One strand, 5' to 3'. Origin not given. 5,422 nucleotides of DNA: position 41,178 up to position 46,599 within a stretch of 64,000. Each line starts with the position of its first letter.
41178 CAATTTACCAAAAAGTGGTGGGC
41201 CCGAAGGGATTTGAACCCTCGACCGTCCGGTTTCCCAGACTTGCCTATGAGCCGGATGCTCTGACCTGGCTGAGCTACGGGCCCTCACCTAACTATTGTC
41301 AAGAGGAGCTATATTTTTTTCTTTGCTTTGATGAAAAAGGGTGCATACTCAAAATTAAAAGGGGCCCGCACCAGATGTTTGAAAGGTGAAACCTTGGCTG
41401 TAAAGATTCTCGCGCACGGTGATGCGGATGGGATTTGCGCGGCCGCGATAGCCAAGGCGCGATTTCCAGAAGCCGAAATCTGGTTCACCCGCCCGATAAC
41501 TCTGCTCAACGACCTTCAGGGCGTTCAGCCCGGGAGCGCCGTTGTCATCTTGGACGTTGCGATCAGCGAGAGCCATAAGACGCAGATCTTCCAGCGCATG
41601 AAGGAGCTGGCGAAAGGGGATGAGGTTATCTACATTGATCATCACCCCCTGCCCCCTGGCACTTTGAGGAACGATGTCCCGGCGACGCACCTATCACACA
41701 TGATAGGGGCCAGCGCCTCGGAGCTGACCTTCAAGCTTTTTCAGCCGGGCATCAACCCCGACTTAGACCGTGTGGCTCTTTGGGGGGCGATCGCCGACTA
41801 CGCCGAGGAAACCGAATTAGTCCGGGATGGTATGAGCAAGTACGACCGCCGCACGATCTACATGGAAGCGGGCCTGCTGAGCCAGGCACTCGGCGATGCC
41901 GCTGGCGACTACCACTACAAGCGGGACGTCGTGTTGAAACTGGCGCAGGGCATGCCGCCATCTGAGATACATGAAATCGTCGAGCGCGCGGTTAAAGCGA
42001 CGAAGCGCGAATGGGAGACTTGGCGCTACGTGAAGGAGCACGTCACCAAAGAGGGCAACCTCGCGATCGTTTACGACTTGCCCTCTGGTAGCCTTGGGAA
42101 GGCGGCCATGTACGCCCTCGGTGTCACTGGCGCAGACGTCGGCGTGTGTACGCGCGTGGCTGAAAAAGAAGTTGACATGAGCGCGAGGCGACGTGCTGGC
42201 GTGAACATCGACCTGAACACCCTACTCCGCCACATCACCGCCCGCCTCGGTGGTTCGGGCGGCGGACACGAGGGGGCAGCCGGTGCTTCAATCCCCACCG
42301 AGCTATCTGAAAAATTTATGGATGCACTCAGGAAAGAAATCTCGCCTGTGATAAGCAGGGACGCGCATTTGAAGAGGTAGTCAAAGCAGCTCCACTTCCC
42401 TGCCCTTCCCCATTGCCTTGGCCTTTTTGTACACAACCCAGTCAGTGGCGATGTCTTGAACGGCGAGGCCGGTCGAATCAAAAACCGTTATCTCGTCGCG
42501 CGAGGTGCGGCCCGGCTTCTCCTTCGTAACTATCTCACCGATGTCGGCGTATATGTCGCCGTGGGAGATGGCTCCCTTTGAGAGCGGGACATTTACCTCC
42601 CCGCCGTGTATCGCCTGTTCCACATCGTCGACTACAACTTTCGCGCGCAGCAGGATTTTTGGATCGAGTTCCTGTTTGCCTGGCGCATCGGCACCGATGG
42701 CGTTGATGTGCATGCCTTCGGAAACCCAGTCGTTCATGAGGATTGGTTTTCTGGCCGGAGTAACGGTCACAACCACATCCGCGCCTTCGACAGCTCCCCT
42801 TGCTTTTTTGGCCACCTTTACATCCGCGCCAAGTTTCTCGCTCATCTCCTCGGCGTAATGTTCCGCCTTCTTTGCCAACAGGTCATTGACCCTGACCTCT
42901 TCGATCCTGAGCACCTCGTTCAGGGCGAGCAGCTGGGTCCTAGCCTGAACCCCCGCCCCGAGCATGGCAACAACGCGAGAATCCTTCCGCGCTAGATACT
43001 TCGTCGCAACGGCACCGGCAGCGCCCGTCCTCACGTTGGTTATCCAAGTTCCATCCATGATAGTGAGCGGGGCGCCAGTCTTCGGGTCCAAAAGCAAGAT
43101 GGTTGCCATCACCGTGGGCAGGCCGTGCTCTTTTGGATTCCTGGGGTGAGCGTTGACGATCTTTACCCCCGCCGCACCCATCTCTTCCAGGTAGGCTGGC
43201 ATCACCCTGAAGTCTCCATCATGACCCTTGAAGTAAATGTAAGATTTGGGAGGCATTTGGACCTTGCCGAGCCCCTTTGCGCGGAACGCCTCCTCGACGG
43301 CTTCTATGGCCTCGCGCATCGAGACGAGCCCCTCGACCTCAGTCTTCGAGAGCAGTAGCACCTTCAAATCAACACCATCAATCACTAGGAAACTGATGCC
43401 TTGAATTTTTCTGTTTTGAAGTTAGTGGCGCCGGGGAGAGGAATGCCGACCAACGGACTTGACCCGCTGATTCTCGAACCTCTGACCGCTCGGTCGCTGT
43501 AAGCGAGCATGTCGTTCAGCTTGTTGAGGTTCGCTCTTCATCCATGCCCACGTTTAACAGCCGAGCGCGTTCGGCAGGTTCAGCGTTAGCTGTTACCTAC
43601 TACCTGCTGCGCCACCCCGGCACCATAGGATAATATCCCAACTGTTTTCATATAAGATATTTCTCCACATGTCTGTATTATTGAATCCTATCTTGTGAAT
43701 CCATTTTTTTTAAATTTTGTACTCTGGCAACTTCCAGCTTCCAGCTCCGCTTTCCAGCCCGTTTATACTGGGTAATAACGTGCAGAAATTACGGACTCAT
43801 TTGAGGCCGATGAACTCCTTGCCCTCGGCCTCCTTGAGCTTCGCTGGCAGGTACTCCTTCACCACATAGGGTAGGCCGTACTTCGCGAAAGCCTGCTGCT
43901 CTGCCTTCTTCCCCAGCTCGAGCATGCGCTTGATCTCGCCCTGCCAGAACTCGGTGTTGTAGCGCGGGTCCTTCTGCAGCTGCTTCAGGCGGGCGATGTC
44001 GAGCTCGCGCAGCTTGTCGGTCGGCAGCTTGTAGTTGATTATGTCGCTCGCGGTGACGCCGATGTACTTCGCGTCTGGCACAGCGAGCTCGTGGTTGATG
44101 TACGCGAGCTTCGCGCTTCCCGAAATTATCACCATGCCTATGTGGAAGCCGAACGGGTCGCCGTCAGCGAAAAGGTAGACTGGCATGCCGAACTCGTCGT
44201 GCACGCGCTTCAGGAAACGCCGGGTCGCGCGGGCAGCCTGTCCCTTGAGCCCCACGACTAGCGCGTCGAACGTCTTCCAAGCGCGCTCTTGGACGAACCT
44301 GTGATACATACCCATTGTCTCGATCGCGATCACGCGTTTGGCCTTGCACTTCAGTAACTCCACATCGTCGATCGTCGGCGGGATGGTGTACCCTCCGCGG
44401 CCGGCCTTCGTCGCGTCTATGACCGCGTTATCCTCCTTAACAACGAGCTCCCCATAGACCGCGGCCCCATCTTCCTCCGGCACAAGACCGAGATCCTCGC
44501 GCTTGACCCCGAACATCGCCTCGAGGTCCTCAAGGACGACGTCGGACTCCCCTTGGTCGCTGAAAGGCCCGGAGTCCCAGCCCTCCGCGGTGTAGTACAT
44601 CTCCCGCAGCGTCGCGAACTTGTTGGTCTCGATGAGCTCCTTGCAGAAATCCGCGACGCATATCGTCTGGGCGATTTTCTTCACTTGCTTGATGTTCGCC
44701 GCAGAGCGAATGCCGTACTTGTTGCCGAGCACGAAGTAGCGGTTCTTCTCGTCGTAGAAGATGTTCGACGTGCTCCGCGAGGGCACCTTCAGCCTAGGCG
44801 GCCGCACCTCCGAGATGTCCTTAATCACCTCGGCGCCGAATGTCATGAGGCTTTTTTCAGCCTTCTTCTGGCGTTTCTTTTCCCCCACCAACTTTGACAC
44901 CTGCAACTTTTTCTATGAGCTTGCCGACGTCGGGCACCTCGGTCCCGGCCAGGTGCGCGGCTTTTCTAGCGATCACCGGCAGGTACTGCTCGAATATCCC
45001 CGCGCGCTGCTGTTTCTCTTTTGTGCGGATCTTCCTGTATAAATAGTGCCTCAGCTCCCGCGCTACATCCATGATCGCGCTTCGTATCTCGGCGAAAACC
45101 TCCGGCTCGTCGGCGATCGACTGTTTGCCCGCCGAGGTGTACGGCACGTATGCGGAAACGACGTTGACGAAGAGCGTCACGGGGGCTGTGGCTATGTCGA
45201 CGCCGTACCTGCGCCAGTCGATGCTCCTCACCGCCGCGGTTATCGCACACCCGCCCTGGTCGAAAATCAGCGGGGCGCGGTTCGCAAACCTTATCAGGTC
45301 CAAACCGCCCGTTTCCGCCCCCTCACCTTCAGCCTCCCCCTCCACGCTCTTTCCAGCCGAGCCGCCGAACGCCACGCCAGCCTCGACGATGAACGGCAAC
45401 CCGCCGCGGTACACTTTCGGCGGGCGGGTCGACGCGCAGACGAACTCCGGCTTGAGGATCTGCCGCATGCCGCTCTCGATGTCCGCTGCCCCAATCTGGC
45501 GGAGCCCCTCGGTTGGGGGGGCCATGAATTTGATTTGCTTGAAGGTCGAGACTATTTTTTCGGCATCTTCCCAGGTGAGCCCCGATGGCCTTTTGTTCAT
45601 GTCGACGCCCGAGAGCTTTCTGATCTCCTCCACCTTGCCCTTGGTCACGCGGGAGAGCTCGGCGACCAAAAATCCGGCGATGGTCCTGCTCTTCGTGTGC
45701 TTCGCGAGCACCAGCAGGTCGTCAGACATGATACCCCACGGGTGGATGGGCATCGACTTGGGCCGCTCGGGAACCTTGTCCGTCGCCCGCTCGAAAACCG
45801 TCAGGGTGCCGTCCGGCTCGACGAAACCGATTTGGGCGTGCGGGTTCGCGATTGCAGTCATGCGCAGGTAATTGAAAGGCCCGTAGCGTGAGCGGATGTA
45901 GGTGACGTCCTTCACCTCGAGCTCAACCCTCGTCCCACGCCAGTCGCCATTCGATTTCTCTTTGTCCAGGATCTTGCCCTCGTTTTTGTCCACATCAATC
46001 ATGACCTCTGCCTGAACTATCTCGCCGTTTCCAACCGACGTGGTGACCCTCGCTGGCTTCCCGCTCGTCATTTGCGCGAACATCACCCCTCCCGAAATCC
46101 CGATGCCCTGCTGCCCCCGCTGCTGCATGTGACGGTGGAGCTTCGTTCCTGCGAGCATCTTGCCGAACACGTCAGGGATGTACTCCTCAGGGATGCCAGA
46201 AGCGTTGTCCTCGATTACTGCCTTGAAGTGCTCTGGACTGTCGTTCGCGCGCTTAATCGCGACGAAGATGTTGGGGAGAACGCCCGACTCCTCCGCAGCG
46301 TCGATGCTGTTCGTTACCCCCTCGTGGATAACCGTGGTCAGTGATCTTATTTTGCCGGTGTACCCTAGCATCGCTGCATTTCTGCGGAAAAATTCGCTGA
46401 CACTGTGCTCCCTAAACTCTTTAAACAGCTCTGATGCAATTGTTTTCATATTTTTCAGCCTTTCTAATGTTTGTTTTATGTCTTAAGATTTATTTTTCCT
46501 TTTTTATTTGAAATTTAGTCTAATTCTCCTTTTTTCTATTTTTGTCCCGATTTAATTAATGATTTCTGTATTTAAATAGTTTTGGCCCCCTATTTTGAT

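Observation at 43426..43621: tRNA-Asn gene split by three introns (D-loop, anticodon loop, T-loop)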

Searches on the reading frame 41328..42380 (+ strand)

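Call 12: search_protein_families(library=pfam, proteins=[window:41328-42380:+])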
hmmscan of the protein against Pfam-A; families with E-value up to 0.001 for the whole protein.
window:41328-42380:+ (350 aa): 2 families
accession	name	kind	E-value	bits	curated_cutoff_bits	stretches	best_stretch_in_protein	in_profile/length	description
PF02272.25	DHHA1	-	4.3e-12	46.8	25.9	1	249-338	11-100/102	DHHA1 domain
PF01368.27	DHH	-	3.7e-08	34.1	28.1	1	27-139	4-103/125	DHH family, N-terminal domain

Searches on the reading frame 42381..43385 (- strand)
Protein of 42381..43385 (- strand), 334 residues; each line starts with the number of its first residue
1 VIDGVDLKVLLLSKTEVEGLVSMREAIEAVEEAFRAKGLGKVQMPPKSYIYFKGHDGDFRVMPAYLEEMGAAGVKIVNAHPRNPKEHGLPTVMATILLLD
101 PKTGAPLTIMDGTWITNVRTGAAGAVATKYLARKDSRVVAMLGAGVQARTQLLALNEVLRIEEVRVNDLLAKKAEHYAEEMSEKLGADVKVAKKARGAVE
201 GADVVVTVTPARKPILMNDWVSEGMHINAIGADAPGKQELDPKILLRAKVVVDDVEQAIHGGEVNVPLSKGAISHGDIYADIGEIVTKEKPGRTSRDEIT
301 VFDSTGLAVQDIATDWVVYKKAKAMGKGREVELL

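Call 11: find_encoding_contigs(protein=window:42381-43385:-, flank=3000, max_places=6)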
Protein window:42381-43385:- (334 aa): no gene with exactly this product is on record in the collection.

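Call 12: search_protein_families(library=pfam, proteins=[window:42381-43385:-])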
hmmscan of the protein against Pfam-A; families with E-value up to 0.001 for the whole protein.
window:42381-43385:- (334 aa): 2 families
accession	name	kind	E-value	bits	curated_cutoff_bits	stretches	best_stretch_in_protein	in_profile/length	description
PF02423.21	OCD_Mu_crystall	-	4.7e-112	374.5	24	1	11-324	5-312/314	Ornithine cyclodeaminase/mu-crystallin family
PF01488.26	Shikimate_DH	-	0.00017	22.2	24.3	1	127-226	3-100/138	Shikimate / quinate 5-dehydrogenase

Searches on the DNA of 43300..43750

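Call 4: search_rna_families(source=window, start=43300, end=43750, threshold=evalue, max_evalue=10, show_alignments=5)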
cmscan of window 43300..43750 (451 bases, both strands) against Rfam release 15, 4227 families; matches with E-value up to 10: 0.
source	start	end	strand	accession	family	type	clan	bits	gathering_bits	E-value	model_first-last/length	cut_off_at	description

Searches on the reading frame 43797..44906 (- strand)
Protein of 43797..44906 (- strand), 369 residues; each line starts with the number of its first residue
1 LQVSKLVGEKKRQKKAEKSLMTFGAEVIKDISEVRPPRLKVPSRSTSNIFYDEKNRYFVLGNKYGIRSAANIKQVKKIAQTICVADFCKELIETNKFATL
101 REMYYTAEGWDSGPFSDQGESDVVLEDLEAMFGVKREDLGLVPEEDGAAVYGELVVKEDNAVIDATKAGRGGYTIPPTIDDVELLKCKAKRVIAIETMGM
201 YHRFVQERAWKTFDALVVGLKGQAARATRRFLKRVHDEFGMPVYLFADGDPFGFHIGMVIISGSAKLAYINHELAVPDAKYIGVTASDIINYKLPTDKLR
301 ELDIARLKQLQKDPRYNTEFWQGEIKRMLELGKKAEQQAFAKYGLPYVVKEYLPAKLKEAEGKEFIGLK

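Call 12: search_protein_families(library=pfam, proteins=[window:43797-44906:-])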
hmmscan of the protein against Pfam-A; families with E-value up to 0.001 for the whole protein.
window:43797-44906:- (369 aa): 3 families
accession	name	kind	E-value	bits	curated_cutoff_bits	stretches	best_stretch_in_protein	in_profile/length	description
PF21180.3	TOP6A-Spo11_Toprim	-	2.1e-54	184.5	24.1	1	192-357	2-170/170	Topoisomerase 6 subunit A/Spo11, Toprim domain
PF04406.19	TP6A_N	-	2.8e-18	65.9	26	1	76-140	1-61/62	Type IIB DNA topoisomerase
PF20768.2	Topo_VI_alpha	-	1.3e-12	47.8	23.6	1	144-187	1-49/50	All-beta domain in DNA topoisomerase VI alpha subunit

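Call 13: find_related_loci(query=window:43797-44906:-, collection=genome_contigs, flank=4000)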
Query window:43797-44906:- (369 aa) in genome_contigs; peptide patterns used: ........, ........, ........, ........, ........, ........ (x = any residue, [..] = any of these).
113 stretches matched a pattern; 43 encode a relative of the query (tblastn E <= 1e-3); 43 distinct loci.
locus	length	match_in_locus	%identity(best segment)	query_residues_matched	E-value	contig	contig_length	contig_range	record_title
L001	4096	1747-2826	86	2-361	0e+0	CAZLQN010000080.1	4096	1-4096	MAG TPA_asm: Candidatus Hadarchaeota archaeon isolate binchicken_co387_32 genome assembly, contig: NODE_32220_length_409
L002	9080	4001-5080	86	2-361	0e+0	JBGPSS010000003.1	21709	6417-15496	MAG: Candidatus Hadarchaeia archaeon isolate OBJ1_062018_130_12 k141_1728182_length_21709_cov_10.0000, whole genome shot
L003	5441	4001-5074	82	10-367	0e+0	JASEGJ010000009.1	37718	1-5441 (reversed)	MAG: Candidatus Hodarchaeaceae archaeon isolate Yes49-31 NODE_9_length_37718_cov_22.914611, whole genome shotgun sequenc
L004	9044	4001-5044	83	20-367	0e+0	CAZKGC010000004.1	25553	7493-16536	MAG TPA_asm: Candidatus Hadarchaeota archaeon isolate binchicken_co395_48 genome assembly, contig: NODE_308_length_25553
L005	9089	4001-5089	79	5-367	0e+0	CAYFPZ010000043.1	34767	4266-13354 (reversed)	MAG TPA_asm: Candidatus Hadarchaeota archaeon isolate ERP108616_co1_256 genome assembly, contig: k119_1731518, whole gen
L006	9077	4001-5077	79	9-367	0e+0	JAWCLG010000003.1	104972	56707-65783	MAG: Candidatus Hadarchaeales archaeon isolate JZ-2_201705_bins_17 JZ-2_201705_bins_17_scaffold_3, whole genome shotgun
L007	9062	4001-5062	79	4-357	0e+0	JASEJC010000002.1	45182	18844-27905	MAG: Candidatus Hodarchaeaceae archaeon isolate Yes71-22 NODE_2_length_45182_cov_9.968888, whole genome shotgun sequence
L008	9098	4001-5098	78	2-366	0e+0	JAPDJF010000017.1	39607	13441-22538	MAG: Hadesarchaea archaeon isolate S4B3_HD70 c_000000000352, whole genome shotgun sequence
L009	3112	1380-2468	78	5-367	0e+0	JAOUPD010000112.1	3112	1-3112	MAG: Hadesarchaea archaeon isolate 8_1_Oct_SF_Bin37 8_1_Oct_SF_Bin37_scaffold_43675_c1, whole genome shotgun sequence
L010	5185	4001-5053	80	7-357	0e+0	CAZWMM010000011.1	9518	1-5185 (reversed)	MAG TPA_asm: Candidatus Hadarchaeota archaeon isolate binchicken_co383_78 genome assembly, contig: NODE_2646_length_9518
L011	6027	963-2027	78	13-367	0e+0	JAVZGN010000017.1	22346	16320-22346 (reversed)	MAG: Candidatus Hadarchaeales archaeon isolate DRTY-6_201808_bins_36 DRTY-6_201808_bins_36_scaffold_17, whole genome sho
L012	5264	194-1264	79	1-357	0e+0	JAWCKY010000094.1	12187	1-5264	MAG: Candidatus Hadarchaeales archaeon isolate JZ-2_201705_bins_157 JZ-2_201705_bins_157_scaffold_94, whole genome shotg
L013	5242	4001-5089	78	5-367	0e+0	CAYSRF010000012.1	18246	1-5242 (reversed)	MAG TPA_asm: Candidatus Hadarchaeota archaeon isolate SRP239594_co1_80 genome assembly, contig: NODE_1240_length_18246_c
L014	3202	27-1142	76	2-369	0e+0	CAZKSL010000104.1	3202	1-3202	MAG TPA_asm: Candidatus Hadarchaeota archaeon isolate SRP323688_co1_12 genome assembly, contig: NODE_39308_length_3202_c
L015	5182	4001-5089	77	5-367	0e+0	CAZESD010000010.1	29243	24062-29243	MAG TPA_asm: Candidatus Hadarchaeota archaeon isolate SRP239594_co1_156 genome assembly, contig: NODE_442_length_29243_c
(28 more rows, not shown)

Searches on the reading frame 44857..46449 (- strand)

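Call 12: search_protein_families(library=pfam, proteins=[window:44857-46449:-])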
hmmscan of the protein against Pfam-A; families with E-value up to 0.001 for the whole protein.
window:44857-46449:- (530 aa): 3 families
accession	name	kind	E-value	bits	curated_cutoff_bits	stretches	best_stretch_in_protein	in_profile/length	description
PF09239.17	Topo-VIb_trans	-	1.4e-52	178.1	24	1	311-482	1-159/159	Topoisomerase VI B subunit, transducer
PF13589.12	HATPase_c_3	-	2.2e-08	34.7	25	1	37-160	3-114/137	Histidine kinase-, DNA gyrase B-, and HSP90-like ATPase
PF02518.31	HATPase_c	-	9.5e-08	32.9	26.4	1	33-146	2-104/111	Histidine kinase-, DNA gyrase B-, and HSP90-like ATPase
